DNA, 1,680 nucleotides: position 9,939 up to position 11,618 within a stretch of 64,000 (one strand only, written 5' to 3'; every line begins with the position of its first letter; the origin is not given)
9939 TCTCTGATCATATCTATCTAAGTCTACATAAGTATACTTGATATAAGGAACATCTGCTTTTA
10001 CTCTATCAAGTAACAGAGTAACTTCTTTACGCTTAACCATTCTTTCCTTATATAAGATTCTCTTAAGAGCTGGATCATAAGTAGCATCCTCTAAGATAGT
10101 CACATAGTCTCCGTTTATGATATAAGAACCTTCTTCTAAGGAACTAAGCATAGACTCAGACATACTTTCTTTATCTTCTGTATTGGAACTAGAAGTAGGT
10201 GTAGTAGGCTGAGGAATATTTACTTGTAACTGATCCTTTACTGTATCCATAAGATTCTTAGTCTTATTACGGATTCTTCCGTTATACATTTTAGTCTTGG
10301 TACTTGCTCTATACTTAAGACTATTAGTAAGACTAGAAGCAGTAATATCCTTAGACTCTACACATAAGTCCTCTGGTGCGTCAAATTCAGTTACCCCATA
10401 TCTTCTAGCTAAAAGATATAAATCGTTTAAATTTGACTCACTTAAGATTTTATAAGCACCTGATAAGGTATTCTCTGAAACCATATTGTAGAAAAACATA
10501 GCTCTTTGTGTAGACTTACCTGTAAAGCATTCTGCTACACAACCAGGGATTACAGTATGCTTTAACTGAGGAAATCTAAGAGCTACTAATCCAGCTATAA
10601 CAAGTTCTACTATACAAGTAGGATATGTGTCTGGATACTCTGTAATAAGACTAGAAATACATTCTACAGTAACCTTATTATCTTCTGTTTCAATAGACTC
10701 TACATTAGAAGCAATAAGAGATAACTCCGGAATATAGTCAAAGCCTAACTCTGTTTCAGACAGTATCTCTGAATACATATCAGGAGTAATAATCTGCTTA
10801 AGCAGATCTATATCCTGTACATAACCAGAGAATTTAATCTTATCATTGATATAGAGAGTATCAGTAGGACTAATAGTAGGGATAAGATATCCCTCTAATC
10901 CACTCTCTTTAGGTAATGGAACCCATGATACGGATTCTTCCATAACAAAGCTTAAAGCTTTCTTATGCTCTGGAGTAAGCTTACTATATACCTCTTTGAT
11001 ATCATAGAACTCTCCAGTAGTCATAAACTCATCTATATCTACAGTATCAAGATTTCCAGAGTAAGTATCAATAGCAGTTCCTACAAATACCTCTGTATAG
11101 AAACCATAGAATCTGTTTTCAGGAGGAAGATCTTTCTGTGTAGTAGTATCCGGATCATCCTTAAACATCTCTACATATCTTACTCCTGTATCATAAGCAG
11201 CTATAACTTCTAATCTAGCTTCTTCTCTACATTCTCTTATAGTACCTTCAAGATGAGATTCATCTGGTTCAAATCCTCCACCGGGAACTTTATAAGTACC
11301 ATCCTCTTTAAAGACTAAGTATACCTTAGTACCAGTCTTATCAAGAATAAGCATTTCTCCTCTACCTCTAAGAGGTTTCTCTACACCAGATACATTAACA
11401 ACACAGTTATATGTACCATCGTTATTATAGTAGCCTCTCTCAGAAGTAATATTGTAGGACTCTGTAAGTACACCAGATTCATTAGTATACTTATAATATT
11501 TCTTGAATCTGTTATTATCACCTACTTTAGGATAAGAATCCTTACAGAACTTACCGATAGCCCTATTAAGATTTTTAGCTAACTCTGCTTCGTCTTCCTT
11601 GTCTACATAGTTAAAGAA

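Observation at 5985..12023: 2012-aa protein combining a Nudix hydrolase box with an RNA polymerase beta-subunit-like C-terminal half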

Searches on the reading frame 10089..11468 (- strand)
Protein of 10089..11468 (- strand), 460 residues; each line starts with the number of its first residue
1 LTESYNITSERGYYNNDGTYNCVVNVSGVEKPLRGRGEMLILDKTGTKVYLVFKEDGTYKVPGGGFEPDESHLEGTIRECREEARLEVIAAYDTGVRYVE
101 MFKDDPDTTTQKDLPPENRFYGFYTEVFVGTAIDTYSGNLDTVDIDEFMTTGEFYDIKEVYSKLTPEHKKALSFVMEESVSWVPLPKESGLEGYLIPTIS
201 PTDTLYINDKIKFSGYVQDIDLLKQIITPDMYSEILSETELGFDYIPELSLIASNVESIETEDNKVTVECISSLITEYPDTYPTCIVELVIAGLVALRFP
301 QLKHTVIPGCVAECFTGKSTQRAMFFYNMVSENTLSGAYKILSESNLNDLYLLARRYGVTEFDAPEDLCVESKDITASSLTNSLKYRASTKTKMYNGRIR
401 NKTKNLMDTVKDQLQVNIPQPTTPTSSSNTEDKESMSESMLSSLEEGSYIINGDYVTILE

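Call 60: predict_structure(alignment_id=A2)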
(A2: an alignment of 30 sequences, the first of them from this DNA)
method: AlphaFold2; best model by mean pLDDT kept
length: 460 residues; sequences in the alignment: 30
mean_pLDDT: 81.5   pTM: 0.45
mean pLDDT of the five models: 81.5, 80.6, 79.4, 78.6, 77.9
residues with pLDDT >= 90: 256; 70-90: 88; 50-70: 58; < 50: 58
segments of 3 or more residues with pLDDT < 50: 178-188, 190-192, 195-203, 373-375, 382-393, 419-435
pLDDT, mean of each block of 10 residues (from residue 1): 80 91 96 97 91 94 94 93 89 90 77 90 96 83 67 94 96 69 45 44 67 90 93 94 92 95 96 92 96 97 95 95 94 93 94 91 88 51 46 57 74 58 39 51 70 66
secondary structure, 60 per line:
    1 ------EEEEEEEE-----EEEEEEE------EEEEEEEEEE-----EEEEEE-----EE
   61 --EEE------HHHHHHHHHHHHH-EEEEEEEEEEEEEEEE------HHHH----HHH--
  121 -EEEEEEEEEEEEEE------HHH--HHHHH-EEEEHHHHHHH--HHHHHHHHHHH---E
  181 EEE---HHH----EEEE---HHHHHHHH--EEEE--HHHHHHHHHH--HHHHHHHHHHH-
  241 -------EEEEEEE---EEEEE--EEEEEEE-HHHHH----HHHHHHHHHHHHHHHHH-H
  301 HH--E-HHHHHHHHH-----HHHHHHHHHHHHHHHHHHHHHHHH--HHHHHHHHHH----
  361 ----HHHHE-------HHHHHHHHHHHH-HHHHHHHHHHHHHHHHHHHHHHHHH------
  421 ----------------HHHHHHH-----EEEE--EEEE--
elements in order: E7-14 E20-26 E33-42 E48-53 E63-65 H72-84 E86-101 H108-111 E122-135 H147-151 E153-156 H157-163 H166-176 E180-183 E194-197 H201-208 E211-214 H217-226 H229-239 E248-254 E258-262 E265-271 H273-277 H282-298 H307-315 H321-344 H347-356 H365-368 H377-388 H390-414 H437-443 E449-452 E455-458
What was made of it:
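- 10938..11453 (-): Nudix hydrolase domain, aa ~191-362 ('type 1', with an N-terminal beta-hairpin extension carrying RGRGE). AF2 pLDDT >90 over most of it (call 60).
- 10152..10358 (-): Low-confidence basic/Ser-Thr-rich linker, aa ~556-624, ending in KES-MSES at the junction with the core. pLDDT <60 over most of it (call 60).
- Checked: The AlphaFold2 model of aa 186-645 gives pLDDT >90 over most of the Nudix domain (call 60).
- About 260 residues of linkers and another domain separate the Nudix from the polymerase body (call 60).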

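Call 62: fold_search(model_id=the predicted structure, library=pdb)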
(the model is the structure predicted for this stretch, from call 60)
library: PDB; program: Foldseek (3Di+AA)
matches with E <= 10: 788; with E <= 0.001: 348
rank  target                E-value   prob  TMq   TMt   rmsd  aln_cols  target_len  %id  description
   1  2fvv                  1.2e-06  1.00  0.21  0.60   7.3       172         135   20  Human Diphosphoinositol polyphosphate phosphohydrolase 1 (released 2006-03-11)
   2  9dre_C                1.5e-06  1.00  0.22  0.46   9.0       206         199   15  Crystal structure of ADP-ribose diphosphatase from Klebsiella pneumoniae (ADP bound, P21 form) (released 2024-10-02)
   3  7nnj_A                2.0e-06  1.00  0.21  0.63   6.8       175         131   18  Crystal Structure of NUDT4 (Diphosphoinositol polyphosphate phosphohydrolase 2) in complex with 4-O-Bn-1-PCP-InsP4 (AM (released 2022-03-23)
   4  9drd_F                2.2e-06  1.00  0.22  0.47   8.7       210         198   14  Crystal structure of ADP-ribose diphosphatase from Klebsiella pneumoniae (Apo, monoclinic P form 2) (released 2024-10-02)
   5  9drf_C                2.3e-06  1.00  0.22  0.46   8.8       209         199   14  Crystal structure of ADP-ribose diphosphatase from Klebsiella pneumoniae (DTP bound, P21 form) (released 2024-10-02)
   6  9dre_E                3.1e-06  1.00  0.22  0.46   8.9       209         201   14  Crystal structure of ADP-ribose diphosphatase from Klebsiella pneumoniae (ADP bound, P21 form) (released 2024-10-02)
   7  9dt6_E                3.6e-06  1.00  0.22  0.45   8.8       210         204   13  Crystal structure of ADP-ribose diphosphatase from Klebsiella pneumoniae (CMP bound, P21 form) (released 2024-10-09)
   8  9drf_E                4.1e-06  1.00  0.22  0.45   8.8       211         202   14  Crystal structure of ADP-ribose diphosphatase from Klebsiella pneumoniae (DTP bound, P21 form) (released 2024-10-02)
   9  5c7q_B                4.6e-06  1.00  0.20  0.43   9.4       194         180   11  Crystal Structure of the Bdellovibrio bacteriovorus Nucleoside Diphosphate Sugar Hydrolase (released 2016-01-20)
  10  9dsz_E                4.8e-06  1.00  0.21  0.44   9.0       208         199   14  Crystal structure of ADP-ribose diphosphatase from Klebsiella pneumoniae (DTP bound) (released 2024-10-09)
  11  6d1v_B                5.1e-06  1.00  0.24  0.58   5.2       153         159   17  Crystal structure of E. coli RppH-DapF complex, monomer bound to RNA (released 2018-05-23)
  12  5ltu_B                5.4e-06  1.00  0.20  0.62   7.0       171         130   18  Crystal Structure of NUDT4A- Diphosphoinositol polyphosphate phosphohydrolase 2 (released 2017-09-20)
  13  9du6_A                5.7e-06  1.00  0.23  0.48   8.5       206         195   15  Crystal structure of ADP-ribose diphosphatase from Klebsiella pneumoniae (ATP bound) (released 2024-10-16)
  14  2duk_A                6.4e-06  1.00  0.22  0.63   6.7       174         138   20  Crystal structure of MS0616 (released 2007-01-24)
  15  7nnj_B                7.1e-06  1.00  0.20  0.59   6.8       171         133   18  Crystal Structure of NUDT4 (Diphosphoinositol polyphosphate phosphohydrolase 2) in complex with 4-O-Bn-1-PCP-InsP4 (AM (released 2022-03-23)
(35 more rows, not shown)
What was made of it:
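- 10938..11453 (-): 348 PDB matches, the 50 listed all Nudix (call 62).
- On Nudix hydrolase superfamily: 348 PDB matches at E<=1e-3, the 50 listed all Nudix (call 62).
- Checked: Foldseek finds 348 PDB chains at E<=1e-3; the 50 listed are all Nudix hydrolases (call 62).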

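Call 82: fold_search(model_id=the predicted structure, library=viral)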
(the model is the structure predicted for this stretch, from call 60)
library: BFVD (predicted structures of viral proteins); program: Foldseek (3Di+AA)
matches with E <= 10: 681; with E <= 0.001: 76
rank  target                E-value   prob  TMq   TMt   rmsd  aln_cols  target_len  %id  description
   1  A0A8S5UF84            1.9e-13  1.00  0.32  0.75   1.9       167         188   31  RNA pyrophosphohydrolase [Myoviridae sp. ctcyQ27]
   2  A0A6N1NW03            5.9e-07  1.00  0.23  0.37   9.0       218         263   14  Nudix hydrolase domain-containing protein [Tupanvirus soda lake]
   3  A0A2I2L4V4            1.5e-06  1.00  0.22  0.33  14.0       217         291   15  NUDIX hydrolase [Orpheovirus IHUMI-LCC2]
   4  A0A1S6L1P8            2.3e-06  1.00  0.22  0.33   8.7       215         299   18  (no name in the UniProt tables at hand)
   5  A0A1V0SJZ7            2.7e-06  1.00  0.22  0.24   8.9       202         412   16  Nudix hydrolase [Klosneuvirus KNV1]
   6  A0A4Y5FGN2            3.2e-06  1.00  0.22  0.44   8.2       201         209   14  ADP-ribose pyrophosphatase [Lactobacillus phage 3-521]
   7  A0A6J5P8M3            3.8e-06  1.00  0.23  0.50   7.4       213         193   18  COG1051 ADP-ribose pyrophosphatase [uncultured Caudovirales phage]
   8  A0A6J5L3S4            5.3e-06  1.00  0.19  0.18   5.7       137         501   20  Nudix_Hydrolase domain containing protein [uncultured Caudovirales phage]
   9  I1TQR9                8.8e-06  1.00  0.23  0.59   6.0       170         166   19  (no name in the UniProt tables at hand)
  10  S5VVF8                8.8e-06  1.00  0.23  0.43  11.6       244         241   13  NUDIX hydrolase [Pseudomonas phage PaBG]
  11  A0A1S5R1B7            1.3e-05  1.00  0.23  0.59   5.1       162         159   22  Nudix hydrolase protein [Pseudomonas phage phiPMW]
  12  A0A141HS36            1.5e-05  1.00  0.21  0.52   6.3       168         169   16  (no name in the UniProt tables at hand)
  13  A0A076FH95            1.6e-05  1.00  0.23  0.57   5.6       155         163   17  Putative nucleoside diphosphate hydrolase [Aureococcus anophagefferens virus]
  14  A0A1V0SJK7            1.6e-05  1.00  0.20  0.57   5.7       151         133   16  NUDIX hydrolase [Klosneuvirus KNV1]
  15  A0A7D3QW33            1.8e-05  1.00  0.17  0.23  15.9       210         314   18  ADP-ribose pyrophosphatase yjhB NUDIx family [Fadolivirus FV1/VV64]
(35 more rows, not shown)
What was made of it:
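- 10938..11453 (-): 31% identical stand-alone 188-aa phage Nudix A0A8S5UF84, rmsd 1.9 A (call 82).
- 10359..10856 (-): 'Module 2', aa ~390-555: confidently folded alpha/beta domain of unknown function, present in about half of the listed relatives. Nothing visible in the fold searches, whose lists are dominated by Nudix hits (calls 62, 82).
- Closest known: Stand-alone phage Nudix A0A8S5UF84. Same: Same Nudix subtype: 31% identity, rmsd 1.9 A over 167 columns (call 82).
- The closest viral structure carries the automatic name 'RNA pyrophosphohydrolase' (call 82).
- Tried and rejected: Fold searches for module 2: the lists are filled by Nudix hits, so the fold of module 2 stays unassigned (calls 62, 82).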

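Call 83: search_solved_structures(query=A2, max_evalue=0.01, show_alignments=2)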
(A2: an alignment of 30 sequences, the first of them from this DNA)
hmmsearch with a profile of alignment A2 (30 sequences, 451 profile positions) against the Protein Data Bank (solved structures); distinct sequences matched with E-value up to 0.01: 130 (the best 60 are shown).
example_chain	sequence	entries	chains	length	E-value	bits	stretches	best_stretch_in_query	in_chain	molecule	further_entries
1f3y_A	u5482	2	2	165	2.2e-10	43.4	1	28-119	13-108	DIADENOSINE 5',5'''-P1,P4-TETRAPHOSPHATE HYDROLASE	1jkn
4v14_A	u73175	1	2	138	4.1e-09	39.2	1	35-97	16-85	MUTATOR MUTT PROTEIN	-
3id9_A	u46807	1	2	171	5.3e-09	38.8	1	35-82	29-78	MutT/NUDIX family protein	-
7syc_A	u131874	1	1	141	9.8e-09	37.9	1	41-90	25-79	7,8-dihydro-8-oxoguanine-triphosphatase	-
3f13_A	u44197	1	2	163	1.5e-08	37.3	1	31-94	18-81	putative nudix hydrolase family member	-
4jzu_A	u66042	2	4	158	3e-08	36.3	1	42-95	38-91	RNA PYROPHOSPHOHYDROLASE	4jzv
2azw_A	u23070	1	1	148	4.1e-08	35.8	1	29-99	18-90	MutT/nudix family protein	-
1mut_A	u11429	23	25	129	1.1e-07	34.5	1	40-95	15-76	NUCLEOSIDE TRIPHOSPHATE PYROPHOSPHOHYDROLASE | Mutator mutT protein | 7,8-dihydro-8-oxoguanine-triphosphatase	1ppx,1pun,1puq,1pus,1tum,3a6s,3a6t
5lon_A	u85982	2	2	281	1.3e-07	34.2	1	16-98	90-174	KLLA0F23980p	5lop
1sjy_A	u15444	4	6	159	1.5e-07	34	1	26-97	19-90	MutT/nudix family protein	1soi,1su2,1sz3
3fk9_A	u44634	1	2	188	3.2e-07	32.9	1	32-88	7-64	Mutator MutT protein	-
1jrk_A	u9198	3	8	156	3.9e-07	32.6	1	37-85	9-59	Nudix homolog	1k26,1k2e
4kg4_A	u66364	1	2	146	7.2e-07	31.8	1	36-97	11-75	mRNA-decapping enzyme subunit 2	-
3f6a_A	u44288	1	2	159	7.8e-07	31.6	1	34-84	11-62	Hydrolase, NUDIX family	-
5x1x_A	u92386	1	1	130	7.9e-07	31.6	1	36-82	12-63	Mutator mutT protein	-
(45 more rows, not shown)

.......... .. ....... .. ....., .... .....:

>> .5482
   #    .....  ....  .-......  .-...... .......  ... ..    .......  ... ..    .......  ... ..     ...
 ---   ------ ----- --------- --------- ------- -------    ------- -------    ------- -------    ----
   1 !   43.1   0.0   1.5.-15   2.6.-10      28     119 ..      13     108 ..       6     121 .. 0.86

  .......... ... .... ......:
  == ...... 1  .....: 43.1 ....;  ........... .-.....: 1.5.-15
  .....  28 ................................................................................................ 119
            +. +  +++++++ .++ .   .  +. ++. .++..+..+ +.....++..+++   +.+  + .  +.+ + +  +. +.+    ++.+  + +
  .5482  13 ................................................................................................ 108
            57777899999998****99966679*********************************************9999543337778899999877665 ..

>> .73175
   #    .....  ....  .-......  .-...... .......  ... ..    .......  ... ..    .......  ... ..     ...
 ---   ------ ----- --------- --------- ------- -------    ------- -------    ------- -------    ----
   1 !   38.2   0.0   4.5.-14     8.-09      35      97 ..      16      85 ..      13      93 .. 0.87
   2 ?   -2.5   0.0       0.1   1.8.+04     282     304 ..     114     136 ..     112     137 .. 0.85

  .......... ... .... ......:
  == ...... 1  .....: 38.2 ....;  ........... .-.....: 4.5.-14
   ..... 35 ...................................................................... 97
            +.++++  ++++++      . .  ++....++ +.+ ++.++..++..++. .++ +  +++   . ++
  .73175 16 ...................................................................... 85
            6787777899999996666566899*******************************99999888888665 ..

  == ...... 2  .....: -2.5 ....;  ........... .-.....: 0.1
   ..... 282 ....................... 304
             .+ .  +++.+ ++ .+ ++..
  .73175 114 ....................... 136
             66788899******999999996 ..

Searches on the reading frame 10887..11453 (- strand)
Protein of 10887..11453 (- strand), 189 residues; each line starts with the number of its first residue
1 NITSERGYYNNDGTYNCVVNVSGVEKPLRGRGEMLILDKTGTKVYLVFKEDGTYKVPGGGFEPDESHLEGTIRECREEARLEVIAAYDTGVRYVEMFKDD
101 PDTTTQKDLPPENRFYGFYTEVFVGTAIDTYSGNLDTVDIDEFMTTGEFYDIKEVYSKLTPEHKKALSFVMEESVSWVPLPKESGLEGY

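Call 23: search_solved_structures(query=window:10887-11453:-, max_evalue=1, show_alignments=2)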
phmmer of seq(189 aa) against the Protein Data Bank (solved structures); distinct sequences matched with E-value up to 1: 22.
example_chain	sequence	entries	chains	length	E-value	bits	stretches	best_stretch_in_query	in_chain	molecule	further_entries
4jzu_A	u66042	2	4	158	0.00088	22.6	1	18-83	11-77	RNA PYROPHOSPHOHYDROLASE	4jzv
3o8s_A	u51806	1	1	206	0.0022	21.3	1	42-101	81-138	ADP-ribose pyrophosphatase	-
4jzs_A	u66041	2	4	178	0.0063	19.8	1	15-83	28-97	dGTP pyrophosphohydrolase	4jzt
2rrk_A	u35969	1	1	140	0.068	16.4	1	50-84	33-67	CTP pyrophosphohydrolase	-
3grn_A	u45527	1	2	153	0.11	15.8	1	50-86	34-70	MutT related protein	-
2hxv_A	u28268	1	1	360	0.53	13.5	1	35-143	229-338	Diaminohydroxyphosphoribosylaminopyrimidine deaminase/ 5-amino-6-(5-phosphoribosylamino)ur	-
9t4c_A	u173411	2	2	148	0.58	13.4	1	52-82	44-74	Diphosphoinositol polyphosphate phosphohydrolase 1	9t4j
9t48_A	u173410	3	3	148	0.59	13.4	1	52-82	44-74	Diphosphoinositol polyphosphate phosphohydrolase 1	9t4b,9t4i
9t4k_A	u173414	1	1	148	0.6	13.3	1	52-82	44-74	Diphosphoinositol polyphosphate phosphohydrolase 1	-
9t4f_A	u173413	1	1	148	0.6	13.3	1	52-82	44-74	Diphosphoinositol polyphosphate phosphohydrolase 1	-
6pck_A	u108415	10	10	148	0.6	13.3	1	52-82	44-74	Diphosphoinositol polyphosphate phosphohydrolase 1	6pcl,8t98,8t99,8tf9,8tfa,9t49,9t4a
9t4m_A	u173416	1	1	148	0.6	13.3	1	52-82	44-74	Diphosphoinositol polyphosphate phosphohydrolase 1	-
9t4l_A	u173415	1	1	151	0.62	13.3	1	52-82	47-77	Diphosphoinositol polyphosphate phosphohydrolase 1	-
9hpn_A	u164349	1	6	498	0.64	13.2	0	83-138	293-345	PS2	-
7tn4_A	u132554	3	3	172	0.7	13.1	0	52-82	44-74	Diphosphoinositol polyphosphate phosphohydrolase 1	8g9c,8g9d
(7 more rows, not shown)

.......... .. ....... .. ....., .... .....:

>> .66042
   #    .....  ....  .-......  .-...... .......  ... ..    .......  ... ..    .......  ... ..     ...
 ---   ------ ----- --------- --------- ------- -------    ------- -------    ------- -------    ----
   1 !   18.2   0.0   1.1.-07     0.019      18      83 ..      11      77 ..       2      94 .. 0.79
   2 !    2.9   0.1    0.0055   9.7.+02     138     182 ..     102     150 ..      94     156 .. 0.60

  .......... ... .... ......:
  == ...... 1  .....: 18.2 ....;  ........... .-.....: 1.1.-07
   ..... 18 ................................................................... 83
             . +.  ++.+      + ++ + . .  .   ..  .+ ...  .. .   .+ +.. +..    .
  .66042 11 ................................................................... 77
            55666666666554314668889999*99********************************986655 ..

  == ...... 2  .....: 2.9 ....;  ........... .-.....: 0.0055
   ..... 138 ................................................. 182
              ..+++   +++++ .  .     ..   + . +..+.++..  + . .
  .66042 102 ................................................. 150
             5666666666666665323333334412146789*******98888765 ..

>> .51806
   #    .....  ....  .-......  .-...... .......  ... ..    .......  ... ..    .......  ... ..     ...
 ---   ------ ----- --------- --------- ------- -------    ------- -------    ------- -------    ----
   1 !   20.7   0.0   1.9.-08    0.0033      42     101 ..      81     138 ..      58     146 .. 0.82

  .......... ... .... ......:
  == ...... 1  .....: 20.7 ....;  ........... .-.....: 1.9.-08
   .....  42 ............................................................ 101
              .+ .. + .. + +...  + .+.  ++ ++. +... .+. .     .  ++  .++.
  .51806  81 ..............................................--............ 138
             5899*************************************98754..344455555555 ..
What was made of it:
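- The top matches mix Ap4A hydrolase, MutT, RppH, DIPP, ADP-ribose pyrophosphatase and Dcp2 (calls 23, 62, 83). Weak best sequence matches to RNA-end or ApnA-type Nudix enzymes: B. subtilis RppH E=9e-4 (call 23) and lupin Ap4A hydrolase E=2e-10 by profile (call 83).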
